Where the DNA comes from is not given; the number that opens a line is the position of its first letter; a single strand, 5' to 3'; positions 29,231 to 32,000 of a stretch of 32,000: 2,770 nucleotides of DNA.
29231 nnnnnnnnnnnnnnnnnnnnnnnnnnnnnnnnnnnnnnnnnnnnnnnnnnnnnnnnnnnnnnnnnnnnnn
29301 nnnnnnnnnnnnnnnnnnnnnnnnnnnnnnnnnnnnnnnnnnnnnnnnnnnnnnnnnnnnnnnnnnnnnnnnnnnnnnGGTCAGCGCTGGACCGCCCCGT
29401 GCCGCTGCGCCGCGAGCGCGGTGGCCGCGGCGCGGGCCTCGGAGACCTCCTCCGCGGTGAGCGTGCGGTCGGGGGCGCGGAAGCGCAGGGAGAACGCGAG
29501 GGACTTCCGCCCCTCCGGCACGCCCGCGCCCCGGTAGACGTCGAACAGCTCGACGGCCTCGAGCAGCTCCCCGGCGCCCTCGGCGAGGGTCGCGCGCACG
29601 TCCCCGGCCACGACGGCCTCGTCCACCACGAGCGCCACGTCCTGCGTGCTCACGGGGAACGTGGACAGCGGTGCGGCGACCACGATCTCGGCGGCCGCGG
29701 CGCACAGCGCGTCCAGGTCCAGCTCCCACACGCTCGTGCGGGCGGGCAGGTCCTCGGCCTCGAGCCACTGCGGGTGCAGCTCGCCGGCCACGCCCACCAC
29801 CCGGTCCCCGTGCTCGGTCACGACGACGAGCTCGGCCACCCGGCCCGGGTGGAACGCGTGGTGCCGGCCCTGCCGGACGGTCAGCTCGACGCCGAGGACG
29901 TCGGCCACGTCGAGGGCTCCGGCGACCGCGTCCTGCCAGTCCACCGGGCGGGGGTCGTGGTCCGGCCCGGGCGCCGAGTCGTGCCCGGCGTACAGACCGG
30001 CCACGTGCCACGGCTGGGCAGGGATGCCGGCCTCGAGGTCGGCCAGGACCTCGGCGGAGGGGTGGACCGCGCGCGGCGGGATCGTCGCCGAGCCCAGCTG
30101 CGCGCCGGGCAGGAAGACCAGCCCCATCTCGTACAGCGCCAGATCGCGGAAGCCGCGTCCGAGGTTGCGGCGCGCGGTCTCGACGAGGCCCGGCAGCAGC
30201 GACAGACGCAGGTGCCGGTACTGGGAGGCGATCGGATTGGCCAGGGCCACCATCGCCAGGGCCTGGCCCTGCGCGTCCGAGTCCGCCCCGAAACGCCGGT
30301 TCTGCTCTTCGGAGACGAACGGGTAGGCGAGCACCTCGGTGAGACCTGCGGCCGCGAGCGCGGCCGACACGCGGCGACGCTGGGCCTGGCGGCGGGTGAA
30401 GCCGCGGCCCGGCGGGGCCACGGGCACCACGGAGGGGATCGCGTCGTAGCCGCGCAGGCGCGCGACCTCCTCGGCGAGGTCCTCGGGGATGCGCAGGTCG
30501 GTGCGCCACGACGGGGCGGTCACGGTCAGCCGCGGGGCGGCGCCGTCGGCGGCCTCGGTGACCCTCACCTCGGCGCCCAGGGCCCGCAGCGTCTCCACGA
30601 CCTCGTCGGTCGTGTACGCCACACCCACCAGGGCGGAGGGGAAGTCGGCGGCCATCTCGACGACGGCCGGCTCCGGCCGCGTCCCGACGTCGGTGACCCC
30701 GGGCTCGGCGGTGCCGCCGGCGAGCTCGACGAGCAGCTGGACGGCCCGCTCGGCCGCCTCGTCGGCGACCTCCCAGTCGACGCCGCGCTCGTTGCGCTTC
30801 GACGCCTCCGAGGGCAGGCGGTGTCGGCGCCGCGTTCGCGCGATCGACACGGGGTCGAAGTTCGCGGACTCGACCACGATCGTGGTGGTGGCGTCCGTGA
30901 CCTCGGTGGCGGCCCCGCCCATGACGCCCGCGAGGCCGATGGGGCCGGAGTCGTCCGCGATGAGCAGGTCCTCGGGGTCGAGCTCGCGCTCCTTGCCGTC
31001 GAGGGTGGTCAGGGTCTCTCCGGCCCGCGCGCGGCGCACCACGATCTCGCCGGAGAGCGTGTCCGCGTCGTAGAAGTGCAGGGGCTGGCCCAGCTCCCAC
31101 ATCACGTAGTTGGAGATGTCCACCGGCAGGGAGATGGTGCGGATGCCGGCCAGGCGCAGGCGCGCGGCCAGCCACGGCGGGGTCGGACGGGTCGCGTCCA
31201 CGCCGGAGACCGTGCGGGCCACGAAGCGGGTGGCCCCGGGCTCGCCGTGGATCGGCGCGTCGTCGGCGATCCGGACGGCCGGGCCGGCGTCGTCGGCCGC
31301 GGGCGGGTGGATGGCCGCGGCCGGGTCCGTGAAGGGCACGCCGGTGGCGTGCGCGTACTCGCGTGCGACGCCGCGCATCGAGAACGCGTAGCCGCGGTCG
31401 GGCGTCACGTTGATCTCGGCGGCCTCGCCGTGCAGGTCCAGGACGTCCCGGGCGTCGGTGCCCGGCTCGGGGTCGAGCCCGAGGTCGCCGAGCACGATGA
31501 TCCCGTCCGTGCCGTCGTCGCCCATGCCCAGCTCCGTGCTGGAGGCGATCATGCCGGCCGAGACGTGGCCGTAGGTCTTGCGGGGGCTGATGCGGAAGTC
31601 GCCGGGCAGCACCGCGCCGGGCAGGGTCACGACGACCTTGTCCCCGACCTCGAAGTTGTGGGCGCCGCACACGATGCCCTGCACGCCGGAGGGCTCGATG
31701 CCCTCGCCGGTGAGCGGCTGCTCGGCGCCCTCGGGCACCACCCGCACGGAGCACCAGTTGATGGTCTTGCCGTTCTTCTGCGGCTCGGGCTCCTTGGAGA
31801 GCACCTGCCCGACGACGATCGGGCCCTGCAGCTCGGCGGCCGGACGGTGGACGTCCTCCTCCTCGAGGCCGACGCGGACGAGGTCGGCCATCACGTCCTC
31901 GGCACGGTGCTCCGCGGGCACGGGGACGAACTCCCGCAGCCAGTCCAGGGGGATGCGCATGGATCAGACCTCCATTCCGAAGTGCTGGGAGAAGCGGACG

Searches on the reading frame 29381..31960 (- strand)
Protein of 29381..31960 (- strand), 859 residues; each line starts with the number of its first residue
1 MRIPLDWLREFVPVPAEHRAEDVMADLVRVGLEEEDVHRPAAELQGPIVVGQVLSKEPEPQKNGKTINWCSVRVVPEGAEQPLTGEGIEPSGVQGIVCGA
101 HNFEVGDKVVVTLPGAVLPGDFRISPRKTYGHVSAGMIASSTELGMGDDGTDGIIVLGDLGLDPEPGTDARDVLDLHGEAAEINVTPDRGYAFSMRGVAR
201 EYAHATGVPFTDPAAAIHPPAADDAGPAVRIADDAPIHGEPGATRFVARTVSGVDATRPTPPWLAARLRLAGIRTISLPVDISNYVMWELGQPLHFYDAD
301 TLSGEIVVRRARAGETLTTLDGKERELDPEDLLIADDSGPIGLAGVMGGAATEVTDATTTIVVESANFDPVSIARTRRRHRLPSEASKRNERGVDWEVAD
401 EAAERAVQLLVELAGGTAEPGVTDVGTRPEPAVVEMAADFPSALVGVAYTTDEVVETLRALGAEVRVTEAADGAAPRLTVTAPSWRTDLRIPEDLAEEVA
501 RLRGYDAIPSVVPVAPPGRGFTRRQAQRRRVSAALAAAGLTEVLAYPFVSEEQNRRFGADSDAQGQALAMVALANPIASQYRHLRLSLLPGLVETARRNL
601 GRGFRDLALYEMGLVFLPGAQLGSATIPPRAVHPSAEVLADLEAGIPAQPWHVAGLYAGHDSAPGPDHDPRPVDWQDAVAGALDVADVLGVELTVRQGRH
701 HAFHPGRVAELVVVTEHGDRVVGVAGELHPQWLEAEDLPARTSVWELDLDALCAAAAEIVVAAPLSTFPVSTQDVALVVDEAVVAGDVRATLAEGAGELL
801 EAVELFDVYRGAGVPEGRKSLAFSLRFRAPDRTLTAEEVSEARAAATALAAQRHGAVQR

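Call 11: search_protein_families(library=pfam, proteins=[window:29381-31960:-], max_evalue=0.00001)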
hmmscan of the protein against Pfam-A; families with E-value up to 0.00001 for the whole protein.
window:29381-31960:- (859 aa): 4 families
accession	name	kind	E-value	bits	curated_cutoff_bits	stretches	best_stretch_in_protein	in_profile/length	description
PF03483.22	B3_4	-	2.2e-66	223.2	29.3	1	244-415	3-174/174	B3/4 domain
PF17759.6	tRNA_synthFbeta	-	6.6e-54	183.1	22.4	1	508-749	1-214/214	Phenylalanyl tRNA synthetase beta chain CLM domain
PF03147.19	FDX-ACB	-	1.4e-24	86.8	31.1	1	766-859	1-94/94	Ferredoxin-fold anticodon binding domain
PF03484.21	B5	-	7.8e-16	58.5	28.6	1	435-505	2-67/67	tRNA synthetase B5 domain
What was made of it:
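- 29381..31960 (-): pheT (context only): phenylalanyl-tRNA synthetase beta chain, directly upstream of the PPTase. Pfam B3_4, B5, tRNA_synthFbeta and FDX-ACB (call 11).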
